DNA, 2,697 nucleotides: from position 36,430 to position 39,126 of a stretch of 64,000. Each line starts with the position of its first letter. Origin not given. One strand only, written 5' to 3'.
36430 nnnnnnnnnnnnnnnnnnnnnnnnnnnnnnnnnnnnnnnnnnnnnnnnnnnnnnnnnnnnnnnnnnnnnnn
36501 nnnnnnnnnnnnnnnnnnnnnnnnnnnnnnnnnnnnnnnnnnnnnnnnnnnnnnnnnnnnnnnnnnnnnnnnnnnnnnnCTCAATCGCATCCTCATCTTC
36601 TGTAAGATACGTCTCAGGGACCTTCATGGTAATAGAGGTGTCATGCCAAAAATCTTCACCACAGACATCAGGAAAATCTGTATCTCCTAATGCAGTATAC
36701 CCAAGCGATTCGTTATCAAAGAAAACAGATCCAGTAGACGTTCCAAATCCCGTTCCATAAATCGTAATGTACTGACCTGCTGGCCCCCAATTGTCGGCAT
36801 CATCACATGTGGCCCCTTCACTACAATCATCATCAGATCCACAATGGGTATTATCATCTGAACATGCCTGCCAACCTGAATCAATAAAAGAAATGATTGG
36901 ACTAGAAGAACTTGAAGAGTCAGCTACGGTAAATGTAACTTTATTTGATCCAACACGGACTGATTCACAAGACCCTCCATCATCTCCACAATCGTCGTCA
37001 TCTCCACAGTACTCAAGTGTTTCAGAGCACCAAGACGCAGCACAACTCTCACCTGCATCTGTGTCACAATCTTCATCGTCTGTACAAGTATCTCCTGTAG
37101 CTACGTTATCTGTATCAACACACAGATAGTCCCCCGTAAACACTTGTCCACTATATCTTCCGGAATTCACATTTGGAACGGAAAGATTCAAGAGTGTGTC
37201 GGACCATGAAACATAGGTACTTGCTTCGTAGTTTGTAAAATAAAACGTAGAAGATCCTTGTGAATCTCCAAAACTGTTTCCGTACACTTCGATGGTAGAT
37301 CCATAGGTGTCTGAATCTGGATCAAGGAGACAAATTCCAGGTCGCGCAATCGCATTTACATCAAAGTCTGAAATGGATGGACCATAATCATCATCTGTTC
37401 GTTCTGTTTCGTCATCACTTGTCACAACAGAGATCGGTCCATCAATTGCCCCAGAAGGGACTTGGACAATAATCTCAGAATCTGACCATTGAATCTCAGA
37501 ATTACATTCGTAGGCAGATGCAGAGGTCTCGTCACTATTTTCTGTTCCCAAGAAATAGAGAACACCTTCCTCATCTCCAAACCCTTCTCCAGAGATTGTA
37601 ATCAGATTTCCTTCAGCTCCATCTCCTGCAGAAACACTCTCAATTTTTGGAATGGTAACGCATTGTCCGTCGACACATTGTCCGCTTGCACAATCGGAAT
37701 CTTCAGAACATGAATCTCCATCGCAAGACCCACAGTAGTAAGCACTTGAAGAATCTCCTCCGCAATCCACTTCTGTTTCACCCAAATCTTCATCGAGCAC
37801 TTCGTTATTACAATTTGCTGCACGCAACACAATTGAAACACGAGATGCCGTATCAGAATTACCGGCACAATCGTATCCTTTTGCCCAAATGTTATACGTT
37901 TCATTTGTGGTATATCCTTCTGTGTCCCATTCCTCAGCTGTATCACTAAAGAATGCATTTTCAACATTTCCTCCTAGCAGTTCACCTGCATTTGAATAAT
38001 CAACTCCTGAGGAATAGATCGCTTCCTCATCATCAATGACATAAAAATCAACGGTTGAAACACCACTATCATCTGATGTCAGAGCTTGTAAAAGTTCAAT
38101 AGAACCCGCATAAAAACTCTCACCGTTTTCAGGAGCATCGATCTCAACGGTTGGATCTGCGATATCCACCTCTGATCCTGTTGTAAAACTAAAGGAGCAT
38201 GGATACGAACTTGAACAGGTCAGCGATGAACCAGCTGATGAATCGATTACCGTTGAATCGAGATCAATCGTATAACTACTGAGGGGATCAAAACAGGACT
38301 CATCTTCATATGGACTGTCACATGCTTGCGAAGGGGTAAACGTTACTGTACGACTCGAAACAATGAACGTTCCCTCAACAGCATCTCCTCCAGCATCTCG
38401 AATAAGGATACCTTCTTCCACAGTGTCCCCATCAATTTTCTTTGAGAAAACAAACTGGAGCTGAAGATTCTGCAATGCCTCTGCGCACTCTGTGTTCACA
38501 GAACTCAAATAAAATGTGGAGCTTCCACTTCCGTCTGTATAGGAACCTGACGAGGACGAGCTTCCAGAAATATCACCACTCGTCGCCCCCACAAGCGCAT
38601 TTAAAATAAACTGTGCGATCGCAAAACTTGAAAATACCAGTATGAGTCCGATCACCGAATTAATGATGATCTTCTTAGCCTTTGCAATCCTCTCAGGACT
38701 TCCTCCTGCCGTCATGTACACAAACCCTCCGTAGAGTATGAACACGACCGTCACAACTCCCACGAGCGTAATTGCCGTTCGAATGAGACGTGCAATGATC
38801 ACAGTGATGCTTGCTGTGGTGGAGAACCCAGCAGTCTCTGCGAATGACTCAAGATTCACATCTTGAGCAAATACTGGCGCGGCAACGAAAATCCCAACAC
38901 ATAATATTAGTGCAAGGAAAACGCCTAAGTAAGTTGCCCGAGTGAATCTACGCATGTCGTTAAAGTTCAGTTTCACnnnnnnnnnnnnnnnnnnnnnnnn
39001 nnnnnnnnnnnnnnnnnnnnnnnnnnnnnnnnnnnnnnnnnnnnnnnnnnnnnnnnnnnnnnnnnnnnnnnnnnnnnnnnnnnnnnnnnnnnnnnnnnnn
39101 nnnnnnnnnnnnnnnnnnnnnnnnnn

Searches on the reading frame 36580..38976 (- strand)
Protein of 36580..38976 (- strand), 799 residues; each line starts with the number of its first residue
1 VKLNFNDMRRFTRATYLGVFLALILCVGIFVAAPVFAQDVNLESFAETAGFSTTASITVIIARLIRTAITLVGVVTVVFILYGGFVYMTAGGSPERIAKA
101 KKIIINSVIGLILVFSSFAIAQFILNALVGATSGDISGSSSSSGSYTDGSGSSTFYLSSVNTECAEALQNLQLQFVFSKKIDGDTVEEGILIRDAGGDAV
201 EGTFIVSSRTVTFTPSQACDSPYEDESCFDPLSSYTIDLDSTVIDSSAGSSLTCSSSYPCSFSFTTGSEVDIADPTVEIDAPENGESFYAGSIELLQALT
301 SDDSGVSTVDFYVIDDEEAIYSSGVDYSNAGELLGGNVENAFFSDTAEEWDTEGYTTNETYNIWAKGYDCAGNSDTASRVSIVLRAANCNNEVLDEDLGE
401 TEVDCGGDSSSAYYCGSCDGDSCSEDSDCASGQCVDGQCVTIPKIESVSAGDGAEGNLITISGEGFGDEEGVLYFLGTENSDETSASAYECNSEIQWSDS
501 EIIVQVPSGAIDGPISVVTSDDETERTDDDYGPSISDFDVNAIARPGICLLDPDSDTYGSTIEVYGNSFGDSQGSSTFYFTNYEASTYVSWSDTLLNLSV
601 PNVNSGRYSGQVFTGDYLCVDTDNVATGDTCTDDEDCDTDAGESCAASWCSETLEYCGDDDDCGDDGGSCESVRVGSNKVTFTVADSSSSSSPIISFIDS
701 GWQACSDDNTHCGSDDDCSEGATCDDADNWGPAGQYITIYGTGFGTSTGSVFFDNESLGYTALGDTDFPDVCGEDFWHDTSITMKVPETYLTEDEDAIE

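Call 68: search_protein_families(library=pfam, proteins=[window:36580-38976:-], max_evalue=0.01)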
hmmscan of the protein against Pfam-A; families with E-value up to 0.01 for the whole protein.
window:36580-38976:- (799 aa): 4 families
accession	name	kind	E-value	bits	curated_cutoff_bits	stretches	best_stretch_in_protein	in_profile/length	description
PF01833.30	TIG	-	6.7e-14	52.1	20.9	2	443-519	1-68/84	IPT/TIG domain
PF18895.5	T4SS_pilin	-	1.4e-10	41.5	26.6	1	54-124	2-71/71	Type IV secretion system pilin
PF13205.12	Big_5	-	3.5e-07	31.4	23.6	1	171-266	23-105/105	Bacterial Ig-like domain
PF17957.7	Big_7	-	2.3e-06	28.6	24.1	1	275-320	1-44/70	Bacterial Ig domain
